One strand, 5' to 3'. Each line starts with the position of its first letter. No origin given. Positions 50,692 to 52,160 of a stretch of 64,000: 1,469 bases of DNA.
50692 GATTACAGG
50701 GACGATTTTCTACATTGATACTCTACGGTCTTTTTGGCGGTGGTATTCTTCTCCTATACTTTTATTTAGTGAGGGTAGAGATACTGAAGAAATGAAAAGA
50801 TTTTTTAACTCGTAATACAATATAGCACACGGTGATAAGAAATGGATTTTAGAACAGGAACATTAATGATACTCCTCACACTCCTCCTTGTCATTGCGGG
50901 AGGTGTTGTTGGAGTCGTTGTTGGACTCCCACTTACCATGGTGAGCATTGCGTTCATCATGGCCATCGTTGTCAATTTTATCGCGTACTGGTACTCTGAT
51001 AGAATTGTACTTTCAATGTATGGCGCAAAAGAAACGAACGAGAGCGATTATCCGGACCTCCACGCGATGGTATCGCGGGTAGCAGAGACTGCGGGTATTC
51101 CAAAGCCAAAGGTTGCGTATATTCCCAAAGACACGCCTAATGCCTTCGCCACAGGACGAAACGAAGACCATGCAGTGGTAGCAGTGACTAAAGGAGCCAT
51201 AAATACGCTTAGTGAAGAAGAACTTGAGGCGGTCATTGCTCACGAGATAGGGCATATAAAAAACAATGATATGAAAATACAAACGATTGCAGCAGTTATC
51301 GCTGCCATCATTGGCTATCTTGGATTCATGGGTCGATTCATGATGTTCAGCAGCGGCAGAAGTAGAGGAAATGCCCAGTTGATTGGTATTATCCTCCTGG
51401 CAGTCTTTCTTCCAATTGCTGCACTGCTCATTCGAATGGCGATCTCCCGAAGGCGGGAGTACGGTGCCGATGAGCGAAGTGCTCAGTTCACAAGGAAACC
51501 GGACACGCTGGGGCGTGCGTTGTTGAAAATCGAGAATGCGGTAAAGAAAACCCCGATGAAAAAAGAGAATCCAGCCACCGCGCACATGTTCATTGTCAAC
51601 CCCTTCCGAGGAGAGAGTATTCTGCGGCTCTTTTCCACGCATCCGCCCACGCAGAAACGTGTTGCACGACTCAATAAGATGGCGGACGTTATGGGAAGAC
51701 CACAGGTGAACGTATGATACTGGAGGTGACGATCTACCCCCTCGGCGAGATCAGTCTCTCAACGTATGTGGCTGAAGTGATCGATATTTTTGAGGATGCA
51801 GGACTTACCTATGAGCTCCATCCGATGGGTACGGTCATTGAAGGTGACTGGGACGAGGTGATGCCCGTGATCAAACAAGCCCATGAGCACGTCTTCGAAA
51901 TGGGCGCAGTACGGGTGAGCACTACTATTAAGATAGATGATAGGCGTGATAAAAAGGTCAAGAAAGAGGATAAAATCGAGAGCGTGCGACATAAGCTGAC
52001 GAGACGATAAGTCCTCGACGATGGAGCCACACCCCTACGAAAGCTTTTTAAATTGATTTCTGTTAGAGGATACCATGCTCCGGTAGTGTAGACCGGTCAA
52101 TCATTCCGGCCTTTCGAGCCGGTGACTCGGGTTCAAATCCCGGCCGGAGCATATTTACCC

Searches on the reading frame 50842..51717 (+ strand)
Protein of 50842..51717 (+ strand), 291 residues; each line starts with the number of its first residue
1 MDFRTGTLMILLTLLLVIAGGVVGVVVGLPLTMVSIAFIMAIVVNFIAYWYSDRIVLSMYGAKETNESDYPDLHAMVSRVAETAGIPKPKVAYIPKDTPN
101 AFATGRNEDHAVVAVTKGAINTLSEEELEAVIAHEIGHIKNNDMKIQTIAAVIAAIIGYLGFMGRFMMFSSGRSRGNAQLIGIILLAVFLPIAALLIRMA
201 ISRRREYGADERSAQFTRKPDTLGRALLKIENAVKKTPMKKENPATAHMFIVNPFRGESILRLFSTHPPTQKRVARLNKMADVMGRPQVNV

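Call 11: search_protein_families(library=pfam, proteins=[window:50842-51717:+], max_evalue=0.001)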
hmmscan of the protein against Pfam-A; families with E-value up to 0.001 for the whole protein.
window:50842-51717:+ (291 aa): 2 families
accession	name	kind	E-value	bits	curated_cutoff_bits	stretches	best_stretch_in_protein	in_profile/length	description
PF01435.24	Peptidase_M48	-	2.9e-39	135.3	20.3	1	71-280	5-185/186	Peptidase family M48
PF05569.17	Peptidase_M56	-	1.8e-05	24.5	31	1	33-156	101-221/296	BlaR1 peptidase M56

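Call 29: find_encoding_contigs(protein=window:50842-51717:+, flank=10000, max_places=10)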
Protein window:50842-51717:+ (291 aa): no gene with exactly this product is on record in the collection.

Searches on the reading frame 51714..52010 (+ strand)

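Call 11: search_protein_families(library=pfam, proteins=[window:51714-52010:+], max_evalue=0.001)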
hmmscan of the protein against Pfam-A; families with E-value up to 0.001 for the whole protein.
window:51714-52010:+ (98 aa): 2 families
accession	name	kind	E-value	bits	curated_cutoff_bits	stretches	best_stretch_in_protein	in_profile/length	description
PF01910.22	Thiamine_BP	-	7.2e-36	122.5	24.9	1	4-92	2-92/92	Thiamine-binding protein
PF07615.16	Ykof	-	0.00037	21.4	21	1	5-63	6-64/81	YKOF-related Family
